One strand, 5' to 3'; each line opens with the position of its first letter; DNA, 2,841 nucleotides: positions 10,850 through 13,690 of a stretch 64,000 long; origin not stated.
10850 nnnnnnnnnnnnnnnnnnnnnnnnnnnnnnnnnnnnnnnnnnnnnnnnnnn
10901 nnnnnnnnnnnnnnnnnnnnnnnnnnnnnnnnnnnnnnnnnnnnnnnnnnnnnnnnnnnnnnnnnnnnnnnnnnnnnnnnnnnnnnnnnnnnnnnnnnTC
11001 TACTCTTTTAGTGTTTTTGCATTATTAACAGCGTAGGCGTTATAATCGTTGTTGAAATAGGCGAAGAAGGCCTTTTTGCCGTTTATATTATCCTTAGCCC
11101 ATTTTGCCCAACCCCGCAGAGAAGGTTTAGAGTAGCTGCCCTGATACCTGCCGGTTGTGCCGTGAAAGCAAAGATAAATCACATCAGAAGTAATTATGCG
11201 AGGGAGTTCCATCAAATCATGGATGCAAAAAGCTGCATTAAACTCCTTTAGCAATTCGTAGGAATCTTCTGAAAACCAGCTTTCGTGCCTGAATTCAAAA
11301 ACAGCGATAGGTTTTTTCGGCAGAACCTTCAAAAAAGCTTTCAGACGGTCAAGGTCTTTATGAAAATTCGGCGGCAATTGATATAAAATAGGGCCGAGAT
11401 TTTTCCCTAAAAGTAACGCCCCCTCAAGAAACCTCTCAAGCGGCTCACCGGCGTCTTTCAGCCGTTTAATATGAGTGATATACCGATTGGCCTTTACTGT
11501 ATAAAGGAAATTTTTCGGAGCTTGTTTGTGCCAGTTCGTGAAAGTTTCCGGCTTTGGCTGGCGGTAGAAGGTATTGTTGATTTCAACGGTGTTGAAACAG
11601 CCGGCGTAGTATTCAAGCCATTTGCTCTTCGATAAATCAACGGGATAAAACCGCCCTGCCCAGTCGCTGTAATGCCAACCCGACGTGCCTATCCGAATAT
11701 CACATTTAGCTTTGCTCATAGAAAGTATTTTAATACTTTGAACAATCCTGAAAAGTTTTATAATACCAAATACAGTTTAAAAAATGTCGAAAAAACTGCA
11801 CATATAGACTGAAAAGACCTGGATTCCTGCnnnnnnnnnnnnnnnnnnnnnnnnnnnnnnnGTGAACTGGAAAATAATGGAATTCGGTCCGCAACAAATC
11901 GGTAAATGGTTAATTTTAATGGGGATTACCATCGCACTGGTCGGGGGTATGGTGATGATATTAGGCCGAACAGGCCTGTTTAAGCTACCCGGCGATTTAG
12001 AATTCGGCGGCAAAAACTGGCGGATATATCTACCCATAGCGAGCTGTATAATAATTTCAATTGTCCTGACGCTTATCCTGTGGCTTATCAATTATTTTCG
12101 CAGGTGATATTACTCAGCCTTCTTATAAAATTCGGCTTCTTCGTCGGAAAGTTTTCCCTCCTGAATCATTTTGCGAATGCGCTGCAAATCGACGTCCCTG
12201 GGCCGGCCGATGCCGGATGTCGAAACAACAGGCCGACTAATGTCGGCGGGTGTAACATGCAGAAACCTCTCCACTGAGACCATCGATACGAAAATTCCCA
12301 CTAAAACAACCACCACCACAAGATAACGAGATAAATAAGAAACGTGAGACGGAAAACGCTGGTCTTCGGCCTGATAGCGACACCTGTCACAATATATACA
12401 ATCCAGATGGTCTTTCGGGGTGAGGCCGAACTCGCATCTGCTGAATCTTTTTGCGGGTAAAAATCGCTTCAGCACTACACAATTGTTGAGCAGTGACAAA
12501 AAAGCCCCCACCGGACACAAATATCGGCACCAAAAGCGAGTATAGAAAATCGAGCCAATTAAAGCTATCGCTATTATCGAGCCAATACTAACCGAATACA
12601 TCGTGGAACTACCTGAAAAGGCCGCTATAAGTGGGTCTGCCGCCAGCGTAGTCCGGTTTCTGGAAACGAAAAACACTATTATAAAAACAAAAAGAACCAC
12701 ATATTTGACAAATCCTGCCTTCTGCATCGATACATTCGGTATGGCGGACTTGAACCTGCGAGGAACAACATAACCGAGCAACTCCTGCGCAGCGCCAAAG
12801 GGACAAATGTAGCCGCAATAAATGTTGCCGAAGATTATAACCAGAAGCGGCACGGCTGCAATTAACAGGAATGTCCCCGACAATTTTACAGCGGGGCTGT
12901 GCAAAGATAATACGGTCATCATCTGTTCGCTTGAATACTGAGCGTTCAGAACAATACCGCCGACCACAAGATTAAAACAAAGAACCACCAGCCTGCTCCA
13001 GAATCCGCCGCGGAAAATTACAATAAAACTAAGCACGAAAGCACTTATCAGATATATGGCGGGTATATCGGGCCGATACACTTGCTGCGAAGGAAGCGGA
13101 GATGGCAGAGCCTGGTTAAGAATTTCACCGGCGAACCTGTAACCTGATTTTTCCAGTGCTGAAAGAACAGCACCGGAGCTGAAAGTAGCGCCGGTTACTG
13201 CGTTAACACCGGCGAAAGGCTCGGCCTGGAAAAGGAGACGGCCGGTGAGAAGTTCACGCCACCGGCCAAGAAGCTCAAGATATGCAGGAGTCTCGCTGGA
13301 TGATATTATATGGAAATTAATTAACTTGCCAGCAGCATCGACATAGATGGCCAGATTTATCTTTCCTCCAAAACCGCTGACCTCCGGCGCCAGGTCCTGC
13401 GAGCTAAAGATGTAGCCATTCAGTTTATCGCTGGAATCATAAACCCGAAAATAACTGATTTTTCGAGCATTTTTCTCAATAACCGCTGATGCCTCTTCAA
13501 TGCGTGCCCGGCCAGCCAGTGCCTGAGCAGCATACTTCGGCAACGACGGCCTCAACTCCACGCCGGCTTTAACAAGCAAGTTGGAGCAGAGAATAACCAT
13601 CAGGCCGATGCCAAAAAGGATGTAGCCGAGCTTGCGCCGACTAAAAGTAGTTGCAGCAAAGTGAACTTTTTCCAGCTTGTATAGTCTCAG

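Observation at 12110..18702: AmmeMemoRadiSam genes welded to a membrane redox / SpeE-like megaprotein in one translationally coupled operon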

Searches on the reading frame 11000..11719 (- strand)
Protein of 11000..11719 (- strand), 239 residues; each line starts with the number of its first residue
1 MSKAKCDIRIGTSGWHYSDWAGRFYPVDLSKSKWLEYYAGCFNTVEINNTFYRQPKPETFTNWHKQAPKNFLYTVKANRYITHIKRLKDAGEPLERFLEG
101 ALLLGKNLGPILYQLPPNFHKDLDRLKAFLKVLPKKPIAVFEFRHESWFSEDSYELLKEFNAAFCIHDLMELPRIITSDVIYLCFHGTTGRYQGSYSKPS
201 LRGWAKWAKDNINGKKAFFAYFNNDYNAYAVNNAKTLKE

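Call 14: search_protein_families(library=pfam, proteins=[window:11000-11719:-], max_evalue=0.001)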
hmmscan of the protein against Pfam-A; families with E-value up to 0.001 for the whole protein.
window:11000-11719:- (239 aa): 1 family
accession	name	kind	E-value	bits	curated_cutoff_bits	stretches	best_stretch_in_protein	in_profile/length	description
PF01904.24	DUF72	-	1.3e-67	228.5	25.3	1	25-239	1-216/217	Protein of unknown function DUF72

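Call 86: search_protein_families(library=ncbifam, proteins=[window:11000-11719:-], max_evalue=0.00001)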
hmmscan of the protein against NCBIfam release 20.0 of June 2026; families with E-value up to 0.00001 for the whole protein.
window:11000-11719:- (239 aa): 1 family
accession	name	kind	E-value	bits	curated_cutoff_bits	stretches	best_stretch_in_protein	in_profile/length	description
NF007637.0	PRK10302.1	equivalog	8.9e-18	64.5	412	1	8-155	2-143/272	hypothetical protein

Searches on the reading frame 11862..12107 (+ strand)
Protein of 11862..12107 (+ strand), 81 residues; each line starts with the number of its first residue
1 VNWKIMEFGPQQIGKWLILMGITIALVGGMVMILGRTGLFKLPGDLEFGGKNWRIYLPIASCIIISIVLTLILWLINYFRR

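Call 49: search_protein_families(library=pfam, proteins=[window:11862-12107:+], max_evalue=0.01)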
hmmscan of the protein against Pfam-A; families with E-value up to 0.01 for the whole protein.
window:11862-12107:+ (81 aa): 1 family
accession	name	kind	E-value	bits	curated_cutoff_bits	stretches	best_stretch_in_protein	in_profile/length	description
PF11146.13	DUF2905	-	7.9e-20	71.3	22.2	1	14-76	1-64/64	Protein of unknown function (DUF2905)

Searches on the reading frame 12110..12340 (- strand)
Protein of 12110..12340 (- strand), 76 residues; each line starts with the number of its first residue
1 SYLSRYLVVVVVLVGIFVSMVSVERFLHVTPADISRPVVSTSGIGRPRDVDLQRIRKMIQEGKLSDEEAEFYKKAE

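Call 69: search_protein_families(library=ncbifam, proteins=[window:12110-12340:-], max_evalue=10)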
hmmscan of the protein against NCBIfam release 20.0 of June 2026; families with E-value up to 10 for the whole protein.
window:12110-12340:- (76 aa): 1 family
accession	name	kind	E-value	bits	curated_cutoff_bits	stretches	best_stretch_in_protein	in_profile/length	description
NF038347.1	FtsX_Gpos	exception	0.11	11.8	225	1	3-28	271-296/296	permease-like cell division protein FtsX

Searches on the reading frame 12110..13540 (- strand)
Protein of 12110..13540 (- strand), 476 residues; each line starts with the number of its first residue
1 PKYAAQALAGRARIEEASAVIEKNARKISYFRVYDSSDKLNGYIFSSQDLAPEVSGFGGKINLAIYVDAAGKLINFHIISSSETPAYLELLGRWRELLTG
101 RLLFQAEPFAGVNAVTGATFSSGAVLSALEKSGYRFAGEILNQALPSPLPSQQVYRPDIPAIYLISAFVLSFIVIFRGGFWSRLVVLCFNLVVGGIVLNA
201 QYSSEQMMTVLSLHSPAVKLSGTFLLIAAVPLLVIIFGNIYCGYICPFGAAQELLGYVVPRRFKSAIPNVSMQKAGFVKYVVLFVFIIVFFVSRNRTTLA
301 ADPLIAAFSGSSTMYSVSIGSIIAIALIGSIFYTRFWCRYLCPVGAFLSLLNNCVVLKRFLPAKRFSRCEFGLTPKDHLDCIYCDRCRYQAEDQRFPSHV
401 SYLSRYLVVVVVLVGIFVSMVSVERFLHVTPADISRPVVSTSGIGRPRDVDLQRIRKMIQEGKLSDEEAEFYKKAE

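Call 71: search_solved_structures(query=window:12110-13540:-, max_evalue=1)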
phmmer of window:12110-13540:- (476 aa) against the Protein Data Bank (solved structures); distinct sequences matched with E-value up to 1: 7.
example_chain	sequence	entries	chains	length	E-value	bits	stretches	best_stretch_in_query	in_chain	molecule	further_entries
8p2b_A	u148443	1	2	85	0.003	19.8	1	54-131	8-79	Clostridiaceae bacterium FMN4 domain 1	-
9eri_G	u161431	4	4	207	0.019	17.2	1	39-130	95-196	Na(+)-translocating ferredoxin:NAD(+) oxidoreductase complex subunit G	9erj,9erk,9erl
5n9j_X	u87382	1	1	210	0.25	13.5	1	78-146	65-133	Mediator of RNA polymerase II transcription subunit 18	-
4h63_R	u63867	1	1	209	0.26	13.4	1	78-146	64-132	Mediator of RNA polymerase II transcription subunit 18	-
3c0t_A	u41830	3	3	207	0.27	13.4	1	78-146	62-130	Mediator of RNA polymerase II transcription subunit 18 | Mediator complex subunit 18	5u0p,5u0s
8rb9_G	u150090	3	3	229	0.68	12.1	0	55-90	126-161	Ion-translocating oxidoreductase complex subunit G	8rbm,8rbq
8ahx_G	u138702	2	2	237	0.73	12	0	55-90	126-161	Ion-translocating oxidoreductase complex subunit G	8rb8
